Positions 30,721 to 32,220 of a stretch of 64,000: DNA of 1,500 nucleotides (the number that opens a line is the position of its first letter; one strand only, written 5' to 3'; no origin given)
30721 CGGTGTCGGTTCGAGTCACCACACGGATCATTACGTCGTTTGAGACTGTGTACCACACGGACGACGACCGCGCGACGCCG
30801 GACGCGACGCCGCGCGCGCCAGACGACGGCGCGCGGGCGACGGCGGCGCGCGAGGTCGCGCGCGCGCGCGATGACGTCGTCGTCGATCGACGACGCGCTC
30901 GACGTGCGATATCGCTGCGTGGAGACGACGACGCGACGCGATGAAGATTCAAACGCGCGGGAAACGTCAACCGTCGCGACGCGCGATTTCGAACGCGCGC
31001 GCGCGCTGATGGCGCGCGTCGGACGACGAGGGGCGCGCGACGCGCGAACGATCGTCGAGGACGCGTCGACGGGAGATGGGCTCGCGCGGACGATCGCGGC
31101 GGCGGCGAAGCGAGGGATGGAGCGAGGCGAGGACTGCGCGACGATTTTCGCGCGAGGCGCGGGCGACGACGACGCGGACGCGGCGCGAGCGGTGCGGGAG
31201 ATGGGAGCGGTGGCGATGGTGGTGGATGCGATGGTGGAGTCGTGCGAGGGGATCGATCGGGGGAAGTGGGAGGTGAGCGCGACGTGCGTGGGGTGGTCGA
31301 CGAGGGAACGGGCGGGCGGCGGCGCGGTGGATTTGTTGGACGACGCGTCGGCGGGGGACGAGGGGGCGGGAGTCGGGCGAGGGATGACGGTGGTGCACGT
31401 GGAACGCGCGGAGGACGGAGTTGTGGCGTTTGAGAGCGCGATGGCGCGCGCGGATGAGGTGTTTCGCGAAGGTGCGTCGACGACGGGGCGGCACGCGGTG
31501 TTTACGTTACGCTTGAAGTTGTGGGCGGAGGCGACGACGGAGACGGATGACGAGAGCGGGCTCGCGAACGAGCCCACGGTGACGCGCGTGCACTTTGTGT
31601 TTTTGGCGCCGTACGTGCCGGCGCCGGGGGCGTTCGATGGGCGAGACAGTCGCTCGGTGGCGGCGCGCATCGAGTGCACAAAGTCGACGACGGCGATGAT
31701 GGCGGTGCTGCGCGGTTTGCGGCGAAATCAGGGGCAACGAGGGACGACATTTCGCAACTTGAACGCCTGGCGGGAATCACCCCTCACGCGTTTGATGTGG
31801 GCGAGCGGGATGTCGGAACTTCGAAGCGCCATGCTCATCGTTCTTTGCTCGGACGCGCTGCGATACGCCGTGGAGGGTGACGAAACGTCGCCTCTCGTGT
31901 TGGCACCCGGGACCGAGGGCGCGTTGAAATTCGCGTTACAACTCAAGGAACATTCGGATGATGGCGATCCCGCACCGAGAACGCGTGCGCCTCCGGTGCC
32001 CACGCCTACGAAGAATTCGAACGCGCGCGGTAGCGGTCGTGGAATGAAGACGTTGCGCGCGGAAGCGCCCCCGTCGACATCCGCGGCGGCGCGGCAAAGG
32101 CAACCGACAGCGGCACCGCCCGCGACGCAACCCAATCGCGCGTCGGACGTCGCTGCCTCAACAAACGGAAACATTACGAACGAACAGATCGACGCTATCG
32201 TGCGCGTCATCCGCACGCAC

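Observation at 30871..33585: Kinesin-like protein whose motor domain has lost every nucleotide-handling motif (predicted pseudo-motor)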

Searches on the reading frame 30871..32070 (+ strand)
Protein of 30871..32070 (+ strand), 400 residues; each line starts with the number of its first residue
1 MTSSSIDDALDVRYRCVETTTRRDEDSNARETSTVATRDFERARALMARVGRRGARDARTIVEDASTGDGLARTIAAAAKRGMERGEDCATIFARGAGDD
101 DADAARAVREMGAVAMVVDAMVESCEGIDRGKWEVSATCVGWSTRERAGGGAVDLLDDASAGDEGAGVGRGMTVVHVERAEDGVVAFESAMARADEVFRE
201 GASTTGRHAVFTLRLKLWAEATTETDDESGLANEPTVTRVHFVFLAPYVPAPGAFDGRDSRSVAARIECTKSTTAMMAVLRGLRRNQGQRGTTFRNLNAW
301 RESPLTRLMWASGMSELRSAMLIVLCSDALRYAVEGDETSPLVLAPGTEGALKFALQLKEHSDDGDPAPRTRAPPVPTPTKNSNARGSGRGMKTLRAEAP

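Call 4: search_protein_families(library=pfam, proteins=[window:30871-31980:+], max_evalue=10)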
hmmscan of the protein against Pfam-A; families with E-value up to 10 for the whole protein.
window:30871-31980:+ (370 aa): 0 families

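Call 5: find_homologous_proteins(query=window:30871-32070:+, max_evalue=0.001)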
Query window:30871-32070:+: 8000 candidates shared short words with the query, none scored E <= 0.001.

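Call 6: search_solved_structures(query=window:30871-32070:+, max_evalue=10, show_alignments=2)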
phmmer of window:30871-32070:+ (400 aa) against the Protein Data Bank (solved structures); distinct sequences matched with E-value up to 10: 0.

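Call 13: search_protein_representatives(protein=window:30871-32070:+)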
Query: 400 residues. Proteins with E-value up to 0.001 (for the whole library): 7; up to 1e-10: 7; up to 1e-30: 5. The best 7 are listed.
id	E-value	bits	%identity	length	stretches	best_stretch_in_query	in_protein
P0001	4.5e-94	331.8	99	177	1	1-167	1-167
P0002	5.6e-84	298.6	54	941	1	19-387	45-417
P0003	5.3e-72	259.2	53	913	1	64-400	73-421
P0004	8.5e-71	255.2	66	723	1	175-383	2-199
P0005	1.2e-63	231.7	99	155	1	1-123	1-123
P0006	6.1e-22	94.4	66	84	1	175-257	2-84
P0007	8.7e-13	64.3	59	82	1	277-340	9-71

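Call 17: search_solved_structures(query=A2, max_evalue=10, show_alignments=3)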
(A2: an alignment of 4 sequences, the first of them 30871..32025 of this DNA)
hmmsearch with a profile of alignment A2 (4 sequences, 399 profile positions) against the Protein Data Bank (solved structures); distinct sequences matched with E-value up to 10: 1.
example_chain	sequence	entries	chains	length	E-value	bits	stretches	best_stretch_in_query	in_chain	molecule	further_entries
2raf_A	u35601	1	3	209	0.12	14.4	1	61-129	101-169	Putative Dinucleotide-Binding Oxidoreductase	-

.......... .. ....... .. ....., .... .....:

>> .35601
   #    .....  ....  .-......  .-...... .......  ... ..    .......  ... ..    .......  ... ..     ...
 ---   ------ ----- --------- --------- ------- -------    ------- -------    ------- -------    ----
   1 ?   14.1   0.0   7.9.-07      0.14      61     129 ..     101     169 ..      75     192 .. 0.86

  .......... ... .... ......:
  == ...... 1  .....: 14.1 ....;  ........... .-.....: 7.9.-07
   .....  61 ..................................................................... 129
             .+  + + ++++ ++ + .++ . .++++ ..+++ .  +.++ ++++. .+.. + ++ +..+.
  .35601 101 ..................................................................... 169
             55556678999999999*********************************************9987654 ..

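Call 25: predict_structure(alignment_id=A2)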
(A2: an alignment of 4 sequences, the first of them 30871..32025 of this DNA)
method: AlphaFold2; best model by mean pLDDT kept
length: 385 residues; sequences in the alignment: 4
mean_pLDDT: 36.3   pTM: 0.32
mean pLDDT of the five models: 36.3, 35.0, 34.9, 34.6, 33.8
residues with pLDDT >= 90: 0; 70-90: 0; 50-70: 36; < 50: 349
segments of 3 or more residues with pLDDT < 50: 1-66, 86-115, 125-184, 194-385
pLDDT, mean of each block of 10 residues (from residue 1): 26 22 28 31 34 36 49 58 48 40 40 50 50 43 30 38 28 39 50 48 35 44 40 36 33 26 23 29 30 27 32 33 34 28 36 33 33 37 38
secondary structure, 60 per line:
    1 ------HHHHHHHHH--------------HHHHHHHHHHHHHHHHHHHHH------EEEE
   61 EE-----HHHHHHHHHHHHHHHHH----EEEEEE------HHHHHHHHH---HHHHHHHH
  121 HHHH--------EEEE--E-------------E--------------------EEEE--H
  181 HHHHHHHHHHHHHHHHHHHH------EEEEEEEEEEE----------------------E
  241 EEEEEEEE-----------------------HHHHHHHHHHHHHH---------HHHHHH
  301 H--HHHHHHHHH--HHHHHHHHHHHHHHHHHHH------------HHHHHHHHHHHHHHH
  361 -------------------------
elements in order: H7-15 H30-50 E57-62 H68-84 E89-94 H101-109 H113-124 E133-136 E174-177 H180-200 E207-217 E240-248 H272-285 H295-301 H304-312 H315-333 H346-360

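Call 30: find_encoding_contigs(protein=P0002, flank=6000, max_places=2)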
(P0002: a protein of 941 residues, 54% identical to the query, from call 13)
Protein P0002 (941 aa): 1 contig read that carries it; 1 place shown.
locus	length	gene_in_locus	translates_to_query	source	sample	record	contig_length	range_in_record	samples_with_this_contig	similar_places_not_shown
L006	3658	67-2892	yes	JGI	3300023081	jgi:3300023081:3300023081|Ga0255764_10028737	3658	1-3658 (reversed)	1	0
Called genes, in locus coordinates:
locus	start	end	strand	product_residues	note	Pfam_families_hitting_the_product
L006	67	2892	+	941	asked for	-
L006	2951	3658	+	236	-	?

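Call 31: find_encoding_contigs(protein=P0003, flank=6000, max_places=2)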
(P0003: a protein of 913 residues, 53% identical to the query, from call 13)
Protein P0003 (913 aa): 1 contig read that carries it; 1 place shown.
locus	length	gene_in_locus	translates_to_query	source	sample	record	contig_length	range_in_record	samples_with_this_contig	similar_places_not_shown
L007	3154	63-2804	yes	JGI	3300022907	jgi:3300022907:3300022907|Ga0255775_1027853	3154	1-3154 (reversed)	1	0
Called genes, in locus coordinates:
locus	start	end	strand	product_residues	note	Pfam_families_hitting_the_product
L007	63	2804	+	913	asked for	-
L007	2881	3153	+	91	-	?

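Call 32: find_encoding_contigs(protein=P0004, flank=6000, max_places=2)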
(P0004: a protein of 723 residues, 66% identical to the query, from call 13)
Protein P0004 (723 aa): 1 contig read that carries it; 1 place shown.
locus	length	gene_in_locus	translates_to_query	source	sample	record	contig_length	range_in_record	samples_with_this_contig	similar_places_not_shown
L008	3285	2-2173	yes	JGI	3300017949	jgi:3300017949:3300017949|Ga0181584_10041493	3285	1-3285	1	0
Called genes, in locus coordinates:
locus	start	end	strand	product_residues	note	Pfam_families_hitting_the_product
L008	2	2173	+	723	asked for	?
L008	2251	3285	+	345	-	?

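Call 54: fold_search(model_id=the predicted structure, library=pdb)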
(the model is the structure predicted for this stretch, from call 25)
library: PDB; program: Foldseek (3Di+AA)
matches with E <= 10: 277; with E <= 0.001: 1
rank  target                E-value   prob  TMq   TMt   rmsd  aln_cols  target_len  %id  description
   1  7rx0_C                5.3e-04  1.00  0.31  0.35  10.3       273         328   20  Complex of AMPPNP-Kif7 and Gli2 Zinc-Finger domain bound to microtubules (released 2022-06-15)
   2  5nd7_MODEL_1_C        1.3e-03  0.99  0.26  0.32   9.2       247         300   14  Microtubule-bound MKLP2 motor domain in the presence of AMPPNP (released 2017-10-04)
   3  4ck5_C                1.5e-03  0.98  0.28  0.31  10.7       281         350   15  Pseudo-atomic model of microtubule-bound human kinesin-5 motor domain in the ADP state, based on cryo-electron microsc (released 2014-02-05)
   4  6mlr_C                3.9e-03  0.92  0.24  0.28  10.9       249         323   21  Cryo-EM structure of microtubule-bound Kif7 in the AMPPNP state (released 2019-05-01)
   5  5x3e_B                4.1e-03  0.87  0.20  0.21  11.0       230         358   21  kinesin 6 (released 2017-04-19)
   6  6mlq_C                4.9e-03  0.84  0.23  0.26  13.3       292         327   20  Cryo-EM structure of microtubule-bound Kif7 in the ADP state (released 2019-05-01)
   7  6zph_B                5.4e-03  0.85  0.26  0.30  14.2       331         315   16  Kinesin binding protein complexed with Kif15 motor domain (released 2020-12-30)
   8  8yy5_C                6.4e-03  0.98  0.30  0.32  10.0       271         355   18  Kinesin-14 with AlF3 bound to 14 PF Microtubule (released 2025-10-08)
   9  2gry                  6.8e-03  0.92  0.23  0.26  10.8       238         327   18  Crystal structure of the human KIF2 motor domain in complex with ADP (released 2006-05-09)
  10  2xt3                  6.8e-03  0.72  0.21  0.25  11.6       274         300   17  HUMAN KIF7, A KINESIN INVOLVED IN HEDGEHOG SIGNALLING (released 2011-12-14)
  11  3j8x_K                8.1e-03  0.90  0.26  0.30   9.9       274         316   16  High-resolution structure of no-nucleotide kinesin on microtubules (released 2014-12-10)
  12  2zfl                  9.1e-03  0.99  0.29  0.35   7.5       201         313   15  Crystal Structure of the Kif1A Motor Domain during Mg release: Mg-releasing Transition-3 (released 2008-09-23)
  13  9e5c_4y               9.1e-03  0.84  0.26  0.17  11.7       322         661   11  Cryo-EM structure of 96 nm repeat of microtubule doublet from T. brucei flagellum (released 2025-03-12)
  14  2zfm                  1.0e-02  0.96  0.26  0.30   8.2       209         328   15  Crystal Structure of the Kif1A Motor Domain After Mg Release (released 2008-09-23)
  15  8yhh_A                1.1e-02  0.95  0.24  0.28   8.8       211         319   16  The Crystal Structure of Mitotic Kinesin Eg5 from Biortus (released 2024-03-13)
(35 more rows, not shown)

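Call 71: predict_structure(alignment_id=A6)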
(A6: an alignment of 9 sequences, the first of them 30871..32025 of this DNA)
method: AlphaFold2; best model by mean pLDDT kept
length: 385 residues; sequences in the alignment: 9
mean_pLDDT: 43.9   pTM: 0.47
mean pLDDT of the five models: 43.9, 41.0, 41.0, 35.2, 34.0
residues with pLDDT >= 90: 0; 70-90: 34; 50-70: 84; < 50: 267
segments of 3 or more residues with pLDDT < 50: 1-67, 87-92, 94-101, 142-153, 159-174, 200-206, 225-232, 245-385
pLDDT, mean of each block of 10 residues (from residue 1): 29 27 34 34 34 31 42 61 53 42 55 75 79 66 44 49 34 59 73 60 47 61 48 51 45 35 35 36 33 25 33 32 28 37 36 36 35 38 39
secondary structure, 60 per line:
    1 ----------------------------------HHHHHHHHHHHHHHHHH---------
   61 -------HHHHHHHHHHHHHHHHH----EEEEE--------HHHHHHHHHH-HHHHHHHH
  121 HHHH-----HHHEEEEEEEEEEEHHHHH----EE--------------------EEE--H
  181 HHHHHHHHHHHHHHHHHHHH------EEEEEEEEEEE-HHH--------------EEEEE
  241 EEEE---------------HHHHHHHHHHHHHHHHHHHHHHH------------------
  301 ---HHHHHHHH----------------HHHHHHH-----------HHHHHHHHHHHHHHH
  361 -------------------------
elements in order: H35-51 H68-84 E89-93 H102-111 H113-124 E133-143 H144-148 E175-177 H180-200 E207-217 E236-244 H260-282 H304-311 H328-334 H346-360

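Call 74: fold_search(model_id=the predicted structure, library=pdb)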
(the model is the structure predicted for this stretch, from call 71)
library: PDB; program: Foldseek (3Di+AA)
matches with E <= 10: 544; with E <= 0.001: 163
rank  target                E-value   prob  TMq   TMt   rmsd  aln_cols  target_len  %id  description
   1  7rx0_C                3.1e-06  1.00  0.34  0.38  10.6       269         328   19  Complex of AMPPNP-Kif7 and Gli2 Zinc-Finger domain bound to microtubules (released 2022-06-15)
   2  5m5i_C                4.6e-06  1.00  0.28  0.29  11.4       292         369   16  Pseudo-atomic model of microtubule-bound S.pombe kinesin-5 motor domain in the AMPPNP state (based on cryo-electron mi (released 2016-11-30)
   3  5nd7_MODEL_1_C        7.7e-06  1.00  0.26  0.33  10.6       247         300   14  Microtubule-bound MKLP2 motor domain in the presence of AMPPNP (released 2017-10-04)
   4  5wdh                  8.2e-06  1.00  0.26  0.33   8.2       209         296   17  Motor domain of human kinesin family member C1 (released 2017-08-09)
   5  8yy5_C                1.0e-05  1.00  0.36  0.39   9.3       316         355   16  Kinesin-14 with AlF3 bound to 14 PF Microtubule (released 2025-10-08)
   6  3k3b_A                1.0e-05  1.00  0.33  0.37  10.0       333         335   14  Co-crystal structure of the human kinesin Eg5 with a novel tetrahydro-beta-carboline (released 2009-12-15)
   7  8utu_K                1.1e-05  1.00  0.32  0.32  11.1       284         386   15  KIF1A[1-393] P305L mutant AMP-PNP bound one and two heads bound states merged, in complex with a microtubule (released 2024-06-12)
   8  9ymg_F                1.3e-05  1.00  0.33  0.27  10.1       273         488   18  Human KIF18A-DARPin fusion protein bound to AMP-PNP and tubulin (released 2025-11-05)
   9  6wwe_K                1.4e-05  1.00  0.38  0.40  10.5       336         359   14  Apo KIF14[391-772] in complex with a microtubule (released 2021-05-05)
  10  5xjb_A                1.4e-05  1.00  0.33  0.36  10.2       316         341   20  The Crystal Structure of the Minimal Core Domain of the Microtubule Depolymerizer KIF2C Complexed with ADP-Mg-BeFx (released 2017-09-13)
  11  6wwl_K                1.6e-05  1.00  0.34  0.35  10.2       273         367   14  KIF14[391-755] dimer two-heads-bound state - AMP-PNP in complex with a microtubule (released 2021-05-05)
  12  8utt_K                1.7e-05  1.00  0.31  0.32  11.3       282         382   15  KIF1A[1-393] P305L mutant AMP-PNP bound two-heads-bound state in complex with a microtubule (released 2024-06-12)
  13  4bn2_B                2.1e-05  1.00  0.30  0.35   8.0       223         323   16  The crystal structure of kinesin-like protein KIF15 (released 2014-01-15)
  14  9ymg_C                2.1e-05  1.00  0.34  0.28  23.1       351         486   16  Human KIF18A-DARPin fusion protein bound to AMP-PNP and tubulin (released 2025-11-05)
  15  5xja_B                2.4e-05  1.00  0.29  0.33  10.3       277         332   21  The Crystal Structure of the Minimal Core Domain of the Microtubule Depolymerizer KIF2C Complexed with ADP-Mg-AlFx (released 2017-09-13)
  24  6mlr_C                3.8e-05  1.00  0.32  0.37  10.4       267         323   21  Cryo-EM structure of microtubule-bound Kif7 in the AMPPNP state (released 2019-05-01)
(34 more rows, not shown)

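Call 81: search_solved_structures(query=A6, max_evalue=10, show_alignments=2)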
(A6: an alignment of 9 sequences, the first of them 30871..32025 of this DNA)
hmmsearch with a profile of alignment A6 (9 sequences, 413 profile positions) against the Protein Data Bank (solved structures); distinct sequences matched with E-value up to 10: 4.
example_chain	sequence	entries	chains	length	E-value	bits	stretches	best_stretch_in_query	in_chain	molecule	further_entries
2xt3_A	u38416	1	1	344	0.002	20.3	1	83-332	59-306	KINESIN-LIKE PROTEIN KIF7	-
9yyd_A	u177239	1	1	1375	2.9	9.9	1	298-337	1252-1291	Isoform 3 of Transmembrane protein 94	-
9jjk_A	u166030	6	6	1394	2.9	9.8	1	298-337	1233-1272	Endoplasmic reticulum magnesium-transporting P-type ATPase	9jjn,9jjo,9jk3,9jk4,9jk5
9ywq_A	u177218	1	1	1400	3.1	9.7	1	298-336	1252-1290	Transmembrane protein 94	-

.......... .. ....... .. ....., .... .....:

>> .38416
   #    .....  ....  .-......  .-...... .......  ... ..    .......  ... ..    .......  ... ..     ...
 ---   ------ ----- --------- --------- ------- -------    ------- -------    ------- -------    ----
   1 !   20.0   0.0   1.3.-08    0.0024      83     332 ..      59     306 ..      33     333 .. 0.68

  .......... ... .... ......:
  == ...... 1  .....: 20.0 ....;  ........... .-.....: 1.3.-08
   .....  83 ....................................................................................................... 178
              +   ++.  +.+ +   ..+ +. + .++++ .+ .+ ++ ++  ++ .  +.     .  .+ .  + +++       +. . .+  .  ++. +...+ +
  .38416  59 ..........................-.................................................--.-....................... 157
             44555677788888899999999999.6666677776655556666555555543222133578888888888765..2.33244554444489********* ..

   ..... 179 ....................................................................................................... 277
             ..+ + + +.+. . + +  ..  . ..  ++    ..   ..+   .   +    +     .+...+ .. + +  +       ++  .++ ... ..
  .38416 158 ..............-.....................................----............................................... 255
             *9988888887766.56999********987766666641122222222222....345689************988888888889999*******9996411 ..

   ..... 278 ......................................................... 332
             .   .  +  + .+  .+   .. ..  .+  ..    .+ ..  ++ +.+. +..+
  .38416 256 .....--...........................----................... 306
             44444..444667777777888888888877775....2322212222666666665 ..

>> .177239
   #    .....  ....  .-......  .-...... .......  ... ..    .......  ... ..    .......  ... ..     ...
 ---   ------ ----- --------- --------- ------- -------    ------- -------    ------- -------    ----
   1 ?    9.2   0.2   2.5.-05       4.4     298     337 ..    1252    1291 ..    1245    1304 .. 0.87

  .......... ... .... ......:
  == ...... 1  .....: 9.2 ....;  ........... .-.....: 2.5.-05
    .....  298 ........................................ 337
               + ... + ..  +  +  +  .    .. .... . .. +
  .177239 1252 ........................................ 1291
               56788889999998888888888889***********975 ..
